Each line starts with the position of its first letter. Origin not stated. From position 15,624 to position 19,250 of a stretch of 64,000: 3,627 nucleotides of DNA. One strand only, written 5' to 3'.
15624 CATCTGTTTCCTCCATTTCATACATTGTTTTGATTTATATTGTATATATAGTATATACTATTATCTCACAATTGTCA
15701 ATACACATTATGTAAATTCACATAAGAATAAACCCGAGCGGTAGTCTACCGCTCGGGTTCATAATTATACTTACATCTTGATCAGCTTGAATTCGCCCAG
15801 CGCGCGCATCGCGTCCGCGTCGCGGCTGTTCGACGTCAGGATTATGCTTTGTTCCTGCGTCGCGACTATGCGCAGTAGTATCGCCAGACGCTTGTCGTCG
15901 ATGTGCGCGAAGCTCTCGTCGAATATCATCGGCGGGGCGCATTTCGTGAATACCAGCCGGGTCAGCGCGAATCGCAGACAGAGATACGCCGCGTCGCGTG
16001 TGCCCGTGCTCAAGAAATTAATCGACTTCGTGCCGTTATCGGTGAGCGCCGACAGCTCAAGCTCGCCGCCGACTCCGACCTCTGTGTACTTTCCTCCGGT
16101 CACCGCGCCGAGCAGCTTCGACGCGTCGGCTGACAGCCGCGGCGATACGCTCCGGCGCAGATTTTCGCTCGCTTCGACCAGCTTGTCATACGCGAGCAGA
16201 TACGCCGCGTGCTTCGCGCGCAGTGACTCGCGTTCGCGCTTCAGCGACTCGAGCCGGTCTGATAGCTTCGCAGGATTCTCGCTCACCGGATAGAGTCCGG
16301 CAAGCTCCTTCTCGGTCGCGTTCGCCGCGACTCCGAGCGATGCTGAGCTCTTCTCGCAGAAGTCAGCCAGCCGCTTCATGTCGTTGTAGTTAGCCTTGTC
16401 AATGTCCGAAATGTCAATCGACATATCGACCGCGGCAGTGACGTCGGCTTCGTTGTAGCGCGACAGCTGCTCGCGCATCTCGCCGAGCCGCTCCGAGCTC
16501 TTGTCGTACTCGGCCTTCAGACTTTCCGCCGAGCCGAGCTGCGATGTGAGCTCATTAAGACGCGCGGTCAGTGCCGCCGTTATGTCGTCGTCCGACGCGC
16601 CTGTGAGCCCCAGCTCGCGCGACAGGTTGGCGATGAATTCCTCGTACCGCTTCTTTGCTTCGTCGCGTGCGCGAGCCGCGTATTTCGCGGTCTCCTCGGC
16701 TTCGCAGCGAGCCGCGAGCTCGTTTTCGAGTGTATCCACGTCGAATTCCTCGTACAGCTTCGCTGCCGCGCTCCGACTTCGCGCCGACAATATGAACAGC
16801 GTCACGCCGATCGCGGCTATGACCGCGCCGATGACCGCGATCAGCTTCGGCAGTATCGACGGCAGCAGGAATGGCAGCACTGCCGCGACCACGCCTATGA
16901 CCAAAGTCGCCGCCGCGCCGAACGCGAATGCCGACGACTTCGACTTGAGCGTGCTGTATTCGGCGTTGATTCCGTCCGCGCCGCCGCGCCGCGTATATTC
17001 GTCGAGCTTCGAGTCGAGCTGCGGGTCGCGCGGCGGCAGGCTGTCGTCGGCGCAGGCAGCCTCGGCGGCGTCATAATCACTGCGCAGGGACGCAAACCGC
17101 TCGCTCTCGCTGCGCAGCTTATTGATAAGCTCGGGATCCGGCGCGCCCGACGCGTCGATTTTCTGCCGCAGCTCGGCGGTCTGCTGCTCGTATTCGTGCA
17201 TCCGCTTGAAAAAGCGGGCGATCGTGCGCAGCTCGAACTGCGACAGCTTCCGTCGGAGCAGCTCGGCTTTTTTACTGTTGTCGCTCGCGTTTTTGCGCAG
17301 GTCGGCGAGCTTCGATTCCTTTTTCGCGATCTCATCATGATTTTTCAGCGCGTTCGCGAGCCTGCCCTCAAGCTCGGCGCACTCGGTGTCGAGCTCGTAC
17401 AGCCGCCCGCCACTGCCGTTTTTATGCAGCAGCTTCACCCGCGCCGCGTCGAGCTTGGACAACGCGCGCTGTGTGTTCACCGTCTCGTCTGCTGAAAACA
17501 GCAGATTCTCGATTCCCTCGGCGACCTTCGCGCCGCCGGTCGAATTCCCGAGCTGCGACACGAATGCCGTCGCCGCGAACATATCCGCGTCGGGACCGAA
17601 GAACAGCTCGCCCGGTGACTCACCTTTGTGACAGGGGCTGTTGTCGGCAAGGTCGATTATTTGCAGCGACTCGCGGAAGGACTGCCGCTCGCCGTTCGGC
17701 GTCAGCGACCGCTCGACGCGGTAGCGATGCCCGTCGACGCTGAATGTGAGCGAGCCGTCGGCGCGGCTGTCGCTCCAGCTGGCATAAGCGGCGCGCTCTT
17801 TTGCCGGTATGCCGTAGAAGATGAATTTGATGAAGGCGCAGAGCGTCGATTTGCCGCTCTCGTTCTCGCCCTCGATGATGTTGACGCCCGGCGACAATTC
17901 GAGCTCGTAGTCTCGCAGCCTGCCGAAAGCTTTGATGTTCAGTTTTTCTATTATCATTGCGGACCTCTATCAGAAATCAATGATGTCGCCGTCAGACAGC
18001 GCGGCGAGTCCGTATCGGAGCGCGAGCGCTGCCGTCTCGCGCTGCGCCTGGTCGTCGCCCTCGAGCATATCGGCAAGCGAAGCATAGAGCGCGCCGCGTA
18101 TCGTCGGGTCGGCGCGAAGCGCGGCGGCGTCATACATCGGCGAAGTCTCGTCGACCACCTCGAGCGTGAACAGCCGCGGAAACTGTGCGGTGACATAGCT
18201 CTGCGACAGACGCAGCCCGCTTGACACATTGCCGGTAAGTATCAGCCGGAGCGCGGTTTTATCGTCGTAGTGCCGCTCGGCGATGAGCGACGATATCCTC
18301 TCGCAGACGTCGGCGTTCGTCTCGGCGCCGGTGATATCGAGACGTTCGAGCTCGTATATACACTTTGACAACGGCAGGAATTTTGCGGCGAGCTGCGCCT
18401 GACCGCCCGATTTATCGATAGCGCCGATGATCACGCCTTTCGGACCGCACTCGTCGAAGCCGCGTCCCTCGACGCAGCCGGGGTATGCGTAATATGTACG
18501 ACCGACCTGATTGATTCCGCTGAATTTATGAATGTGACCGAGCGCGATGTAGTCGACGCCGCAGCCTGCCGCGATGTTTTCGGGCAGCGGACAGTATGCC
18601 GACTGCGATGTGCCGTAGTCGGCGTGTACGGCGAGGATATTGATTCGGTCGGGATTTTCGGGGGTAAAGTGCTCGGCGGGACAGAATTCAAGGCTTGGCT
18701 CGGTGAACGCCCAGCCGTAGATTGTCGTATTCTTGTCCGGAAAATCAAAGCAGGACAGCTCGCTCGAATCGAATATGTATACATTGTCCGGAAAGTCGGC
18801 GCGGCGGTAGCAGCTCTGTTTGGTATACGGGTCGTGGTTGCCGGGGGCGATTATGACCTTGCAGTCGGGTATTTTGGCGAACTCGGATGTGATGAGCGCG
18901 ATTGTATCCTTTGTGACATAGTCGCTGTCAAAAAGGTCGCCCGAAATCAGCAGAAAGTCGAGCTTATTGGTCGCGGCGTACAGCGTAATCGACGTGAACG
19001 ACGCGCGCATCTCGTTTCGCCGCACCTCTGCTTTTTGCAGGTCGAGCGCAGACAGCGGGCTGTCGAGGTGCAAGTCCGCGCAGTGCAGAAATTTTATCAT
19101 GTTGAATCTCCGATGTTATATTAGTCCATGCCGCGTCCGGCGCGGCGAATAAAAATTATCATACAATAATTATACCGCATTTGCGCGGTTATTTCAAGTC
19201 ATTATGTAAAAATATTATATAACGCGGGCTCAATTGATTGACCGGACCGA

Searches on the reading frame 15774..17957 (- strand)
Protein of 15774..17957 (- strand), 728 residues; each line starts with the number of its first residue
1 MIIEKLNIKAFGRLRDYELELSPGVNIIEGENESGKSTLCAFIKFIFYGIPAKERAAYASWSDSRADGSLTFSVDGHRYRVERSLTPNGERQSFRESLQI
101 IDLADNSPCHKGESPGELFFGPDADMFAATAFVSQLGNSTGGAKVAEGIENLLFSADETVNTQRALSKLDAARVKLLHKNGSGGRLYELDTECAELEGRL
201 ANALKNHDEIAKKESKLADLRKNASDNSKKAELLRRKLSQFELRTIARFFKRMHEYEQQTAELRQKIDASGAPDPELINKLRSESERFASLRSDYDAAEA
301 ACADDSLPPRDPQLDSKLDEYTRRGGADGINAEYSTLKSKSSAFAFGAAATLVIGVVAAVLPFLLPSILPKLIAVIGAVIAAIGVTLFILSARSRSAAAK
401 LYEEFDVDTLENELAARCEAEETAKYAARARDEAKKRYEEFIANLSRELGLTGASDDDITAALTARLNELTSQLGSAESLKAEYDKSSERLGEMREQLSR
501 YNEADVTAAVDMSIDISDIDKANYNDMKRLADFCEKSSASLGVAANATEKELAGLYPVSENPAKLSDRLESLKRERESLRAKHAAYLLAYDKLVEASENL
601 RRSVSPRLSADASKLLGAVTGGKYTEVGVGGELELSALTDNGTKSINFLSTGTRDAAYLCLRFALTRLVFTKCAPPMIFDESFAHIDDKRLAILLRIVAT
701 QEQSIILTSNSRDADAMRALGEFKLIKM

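Call 18: search_protein_families(library=pfam, proteins=[window:15774-17957:-], max_evalue=0.001)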
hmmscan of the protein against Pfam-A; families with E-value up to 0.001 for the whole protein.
window:15774-17957:- (728 aa): 6 families
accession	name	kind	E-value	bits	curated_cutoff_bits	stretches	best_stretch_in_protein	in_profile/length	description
PF13476.12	AAA_23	-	5.3e-14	53.8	27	1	5-267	1-193/201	AAA domain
PF13514.12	AAA_27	-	4.6e-12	46.4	22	1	1-202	1-198/206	AAA domain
PF02463.25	SMC_N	-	9e-10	38.8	40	0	232-717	135-205/220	RecF/RecN/SMC N terminal domain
PF13175.12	AAA_15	-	3.1e-08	34.1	32.1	1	1-48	1-48/374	AAA ATPase domain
PF20237.3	DUF6594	-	7.6e-06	26.4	30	1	201-393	26-218/238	Family of unknown function (DUF6594)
PF18159.6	S_4TM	-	8.4e-06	25.8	26.9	1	347-438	33-134/291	SMODS-associating 4TM effector domain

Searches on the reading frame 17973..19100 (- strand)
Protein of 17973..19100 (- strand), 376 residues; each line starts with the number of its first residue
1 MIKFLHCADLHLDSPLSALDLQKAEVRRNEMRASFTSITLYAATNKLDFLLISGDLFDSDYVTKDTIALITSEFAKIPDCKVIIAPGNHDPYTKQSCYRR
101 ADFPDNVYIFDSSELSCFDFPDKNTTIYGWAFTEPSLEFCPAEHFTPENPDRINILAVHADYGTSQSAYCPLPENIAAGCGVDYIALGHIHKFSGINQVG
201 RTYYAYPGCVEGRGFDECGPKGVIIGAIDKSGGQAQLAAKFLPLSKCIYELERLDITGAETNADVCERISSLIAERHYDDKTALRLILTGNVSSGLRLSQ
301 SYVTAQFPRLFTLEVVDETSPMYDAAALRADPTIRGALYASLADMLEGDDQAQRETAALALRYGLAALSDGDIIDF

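Call 18: search_protein_families(library=pfam, proteins=[window:17973-19100:-], max_evalue=0.001)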
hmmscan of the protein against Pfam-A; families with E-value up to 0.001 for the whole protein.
window:17973-19100:- (376 aa): 1 family
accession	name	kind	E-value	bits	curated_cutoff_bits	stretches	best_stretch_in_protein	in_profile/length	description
PF00149.33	Metallophos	-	3.3e-13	51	21.5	1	2-192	1-190/191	Calcineurin-like phosphoesterase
